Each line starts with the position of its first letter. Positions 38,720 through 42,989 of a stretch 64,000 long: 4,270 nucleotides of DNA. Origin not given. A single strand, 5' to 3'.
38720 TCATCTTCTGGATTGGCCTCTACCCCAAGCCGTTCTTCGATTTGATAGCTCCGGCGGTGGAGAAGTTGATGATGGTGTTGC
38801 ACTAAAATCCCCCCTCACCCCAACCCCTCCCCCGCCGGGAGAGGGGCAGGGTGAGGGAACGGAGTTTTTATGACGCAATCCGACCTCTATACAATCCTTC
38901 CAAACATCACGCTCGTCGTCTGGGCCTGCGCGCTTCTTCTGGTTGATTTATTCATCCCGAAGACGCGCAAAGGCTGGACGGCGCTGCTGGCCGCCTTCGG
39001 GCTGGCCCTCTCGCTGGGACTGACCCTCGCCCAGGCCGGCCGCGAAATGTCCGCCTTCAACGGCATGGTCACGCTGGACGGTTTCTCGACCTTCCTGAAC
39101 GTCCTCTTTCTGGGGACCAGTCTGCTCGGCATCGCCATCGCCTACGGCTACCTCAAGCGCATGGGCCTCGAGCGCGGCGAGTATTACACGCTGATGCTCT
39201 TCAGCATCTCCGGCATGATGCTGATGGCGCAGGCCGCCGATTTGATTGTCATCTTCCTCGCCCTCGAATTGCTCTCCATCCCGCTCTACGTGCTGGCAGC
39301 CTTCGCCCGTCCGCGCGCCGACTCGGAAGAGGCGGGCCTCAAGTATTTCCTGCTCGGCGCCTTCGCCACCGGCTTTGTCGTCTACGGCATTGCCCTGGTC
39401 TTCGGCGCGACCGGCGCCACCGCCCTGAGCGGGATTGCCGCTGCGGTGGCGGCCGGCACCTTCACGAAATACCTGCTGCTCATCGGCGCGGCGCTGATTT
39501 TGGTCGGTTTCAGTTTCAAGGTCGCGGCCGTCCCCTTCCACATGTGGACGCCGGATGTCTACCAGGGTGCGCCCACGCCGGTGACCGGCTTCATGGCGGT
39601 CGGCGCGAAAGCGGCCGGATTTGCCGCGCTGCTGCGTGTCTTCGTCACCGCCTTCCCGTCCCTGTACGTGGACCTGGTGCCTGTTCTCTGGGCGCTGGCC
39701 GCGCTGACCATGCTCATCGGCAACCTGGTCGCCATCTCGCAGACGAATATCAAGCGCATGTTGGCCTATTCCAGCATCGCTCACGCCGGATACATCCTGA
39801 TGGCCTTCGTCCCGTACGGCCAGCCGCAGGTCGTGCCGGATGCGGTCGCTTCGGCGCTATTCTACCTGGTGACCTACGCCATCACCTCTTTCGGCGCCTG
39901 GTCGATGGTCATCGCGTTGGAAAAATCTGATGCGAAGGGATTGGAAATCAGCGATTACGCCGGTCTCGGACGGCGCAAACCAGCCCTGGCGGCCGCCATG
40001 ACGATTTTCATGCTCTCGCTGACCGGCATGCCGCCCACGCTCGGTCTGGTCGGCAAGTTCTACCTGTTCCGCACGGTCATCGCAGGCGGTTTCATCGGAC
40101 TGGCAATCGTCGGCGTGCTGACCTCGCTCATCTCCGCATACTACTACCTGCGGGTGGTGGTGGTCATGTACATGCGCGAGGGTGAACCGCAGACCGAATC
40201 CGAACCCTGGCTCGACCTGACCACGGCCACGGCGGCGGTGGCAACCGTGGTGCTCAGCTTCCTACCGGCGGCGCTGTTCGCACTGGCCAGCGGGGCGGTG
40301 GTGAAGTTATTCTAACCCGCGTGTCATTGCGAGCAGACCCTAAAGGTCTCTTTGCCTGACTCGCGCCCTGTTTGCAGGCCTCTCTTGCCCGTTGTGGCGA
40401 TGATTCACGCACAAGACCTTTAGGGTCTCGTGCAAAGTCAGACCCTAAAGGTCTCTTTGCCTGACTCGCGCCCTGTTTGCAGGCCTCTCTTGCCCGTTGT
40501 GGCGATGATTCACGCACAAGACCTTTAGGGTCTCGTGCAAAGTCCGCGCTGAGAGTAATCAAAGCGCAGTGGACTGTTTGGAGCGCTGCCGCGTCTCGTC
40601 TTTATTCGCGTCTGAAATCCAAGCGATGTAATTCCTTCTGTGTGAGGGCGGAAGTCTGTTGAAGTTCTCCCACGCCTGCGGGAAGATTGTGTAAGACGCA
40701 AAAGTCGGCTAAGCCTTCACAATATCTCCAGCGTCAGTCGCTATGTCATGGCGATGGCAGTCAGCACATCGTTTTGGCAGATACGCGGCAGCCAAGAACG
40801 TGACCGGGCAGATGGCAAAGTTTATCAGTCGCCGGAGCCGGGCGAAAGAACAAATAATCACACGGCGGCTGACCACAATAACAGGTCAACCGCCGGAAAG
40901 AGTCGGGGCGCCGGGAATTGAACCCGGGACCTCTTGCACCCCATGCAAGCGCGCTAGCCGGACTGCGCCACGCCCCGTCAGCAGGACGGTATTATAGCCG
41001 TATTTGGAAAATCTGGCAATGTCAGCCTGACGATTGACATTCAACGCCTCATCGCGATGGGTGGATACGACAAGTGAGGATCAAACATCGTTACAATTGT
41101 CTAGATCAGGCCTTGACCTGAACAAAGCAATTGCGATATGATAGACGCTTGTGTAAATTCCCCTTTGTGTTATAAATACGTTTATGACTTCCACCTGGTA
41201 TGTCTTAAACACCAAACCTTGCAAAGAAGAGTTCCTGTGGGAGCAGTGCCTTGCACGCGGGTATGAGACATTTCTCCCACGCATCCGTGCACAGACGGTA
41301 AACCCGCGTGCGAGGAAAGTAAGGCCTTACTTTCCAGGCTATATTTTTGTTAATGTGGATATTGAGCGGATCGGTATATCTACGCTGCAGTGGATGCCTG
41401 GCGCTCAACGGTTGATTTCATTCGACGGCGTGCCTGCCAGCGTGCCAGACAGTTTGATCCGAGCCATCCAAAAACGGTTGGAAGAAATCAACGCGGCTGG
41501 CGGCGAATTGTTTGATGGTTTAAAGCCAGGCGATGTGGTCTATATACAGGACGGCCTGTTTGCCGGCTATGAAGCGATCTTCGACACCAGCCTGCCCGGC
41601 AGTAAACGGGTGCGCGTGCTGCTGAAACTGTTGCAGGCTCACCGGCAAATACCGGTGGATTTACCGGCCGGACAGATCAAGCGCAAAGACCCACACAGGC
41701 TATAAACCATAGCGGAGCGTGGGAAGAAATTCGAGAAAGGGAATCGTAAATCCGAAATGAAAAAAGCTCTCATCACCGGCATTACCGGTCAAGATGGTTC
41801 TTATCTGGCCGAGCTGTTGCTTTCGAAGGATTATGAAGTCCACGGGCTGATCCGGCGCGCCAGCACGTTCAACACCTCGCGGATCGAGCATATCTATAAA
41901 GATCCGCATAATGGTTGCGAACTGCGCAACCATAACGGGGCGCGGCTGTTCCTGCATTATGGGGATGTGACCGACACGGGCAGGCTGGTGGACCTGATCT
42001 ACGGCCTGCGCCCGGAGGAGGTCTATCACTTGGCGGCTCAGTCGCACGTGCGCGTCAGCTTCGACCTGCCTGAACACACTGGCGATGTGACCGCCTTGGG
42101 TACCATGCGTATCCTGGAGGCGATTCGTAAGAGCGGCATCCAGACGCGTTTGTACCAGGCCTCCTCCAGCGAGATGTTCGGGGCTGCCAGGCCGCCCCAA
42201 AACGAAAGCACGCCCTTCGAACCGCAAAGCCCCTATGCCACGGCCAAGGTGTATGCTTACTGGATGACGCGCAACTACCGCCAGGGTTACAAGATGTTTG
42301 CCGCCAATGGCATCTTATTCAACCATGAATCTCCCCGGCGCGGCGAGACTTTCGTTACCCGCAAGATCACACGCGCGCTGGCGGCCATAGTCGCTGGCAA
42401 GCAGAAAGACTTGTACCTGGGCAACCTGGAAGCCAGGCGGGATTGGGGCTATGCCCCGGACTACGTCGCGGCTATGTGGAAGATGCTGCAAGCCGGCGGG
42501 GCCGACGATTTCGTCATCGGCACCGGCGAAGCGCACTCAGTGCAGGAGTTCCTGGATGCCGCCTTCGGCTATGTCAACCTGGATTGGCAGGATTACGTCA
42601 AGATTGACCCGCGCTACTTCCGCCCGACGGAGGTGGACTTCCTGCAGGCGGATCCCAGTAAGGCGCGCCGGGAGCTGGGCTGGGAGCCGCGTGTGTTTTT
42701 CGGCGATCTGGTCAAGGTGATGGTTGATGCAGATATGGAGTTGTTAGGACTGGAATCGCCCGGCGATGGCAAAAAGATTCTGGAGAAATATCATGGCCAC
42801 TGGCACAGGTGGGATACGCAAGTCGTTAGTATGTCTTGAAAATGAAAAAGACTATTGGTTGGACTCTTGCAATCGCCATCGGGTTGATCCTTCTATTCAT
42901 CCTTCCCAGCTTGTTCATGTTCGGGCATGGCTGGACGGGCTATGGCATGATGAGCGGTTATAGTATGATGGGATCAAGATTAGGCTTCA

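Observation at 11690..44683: Three AAA_14/DUF4143 ATPase-nuclease genes look like leaderless single-gene insertion cassettes at housekeeping-gene ends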

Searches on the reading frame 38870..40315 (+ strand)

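Call 41: search_protein_families(library=pfam, proteins=[window:38870-40315:+], max_evalue=0.001)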
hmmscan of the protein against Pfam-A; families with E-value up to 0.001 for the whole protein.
window:38870-40315:+ (481 aa): 1 family
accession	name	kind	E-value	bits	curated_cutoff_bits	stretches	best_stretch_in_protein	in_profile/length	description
PF00361.26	Proton_antipo_M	-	1.3e-69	235.1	21.5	1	122-422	1-294/294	NADH:quinone oxidoreductase/Mrp antiporter, TM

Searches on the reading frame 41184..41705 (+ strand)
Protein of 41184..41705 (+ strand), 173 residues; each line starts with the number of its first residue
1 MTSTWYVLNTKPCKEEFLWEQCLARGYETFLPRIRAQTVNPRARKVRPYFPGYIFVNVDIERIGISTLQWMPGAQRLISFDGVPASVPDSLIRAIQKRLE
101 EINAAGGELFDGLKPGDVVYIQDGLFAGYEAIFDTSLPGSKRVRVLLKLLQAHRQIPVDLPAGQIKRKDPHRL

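Call 41: search_protein_families(library=pfam, proteins=[window:41184-41705:+], max_evalue=0.001)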
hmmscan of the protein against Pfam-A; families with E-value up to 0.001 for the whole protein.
window:41184-41705:+ (173 aa): 1 family
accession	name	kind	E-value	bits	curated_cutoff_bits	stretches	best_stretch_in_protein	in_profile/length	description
PF02357.24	NusG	-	8.6e-14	52.3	22.2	1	4-95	2-92/93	Transcription termination factor nusG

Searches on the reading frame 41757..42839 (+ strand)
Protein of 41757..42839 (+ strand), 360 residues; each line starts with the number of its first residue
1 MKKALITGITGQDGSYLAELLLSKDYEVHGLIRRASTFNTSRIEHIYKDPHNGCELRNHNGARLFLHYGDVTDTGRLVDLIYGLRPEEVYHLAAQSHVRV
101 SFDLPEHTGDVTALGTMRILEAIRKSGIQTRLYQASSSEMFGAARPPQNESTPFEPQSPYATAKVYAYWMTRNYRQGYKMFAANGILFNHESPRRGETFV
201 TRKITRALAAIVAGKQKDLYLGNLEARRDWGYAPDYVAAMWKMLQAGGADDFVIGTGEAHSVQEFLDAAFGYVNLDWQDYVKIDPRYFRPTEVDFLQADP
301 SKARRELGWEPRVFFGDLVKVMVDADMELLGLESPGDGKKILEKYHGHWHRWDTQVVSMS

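Call 41: search_protein_families(library=pfam, proteins=[window:41757-42839:+], max_evalue=0.001)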
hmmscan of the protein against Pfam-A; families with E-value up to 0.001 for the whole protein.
window:41757-42839:+ (360 aa): 5 families
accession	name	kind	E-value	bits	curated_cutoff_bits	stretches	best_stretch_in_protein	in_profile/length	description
PF16363.11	GDP_Man_Dehyd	-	9.6e-134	446.5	27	1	5-322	1-332/332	GDP-mannose 4,6 dehydratase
PF01370.27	Epimerase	-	5.9e-71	239.1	20.9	1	4-255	1-240/240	NAD dependent epimerase/dehydratase family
PF04321.23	RmlD_sub_bind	-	8.3e-07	28.8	27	1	3-166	2-131/287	RmlD substrate binding domain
PF02719.21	Polysacc_synt_2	-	4e-05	23.4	20.2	1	5-130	2-122/293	Polysaccharide biosynthesis protein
PF01073.25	3Beta_HSD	-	7.3e-05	22.4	22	1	39-166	24-152/280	3-beta hydroxysteroid dehydrogenase/isomerase family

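Call 75: find_encoding_contigs(protein=window:41757-42839:+, flank=6000, max_places=8)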
Protein window:41757-42839:+ (360 aa): no gene with exactly this product is on record in the collection.
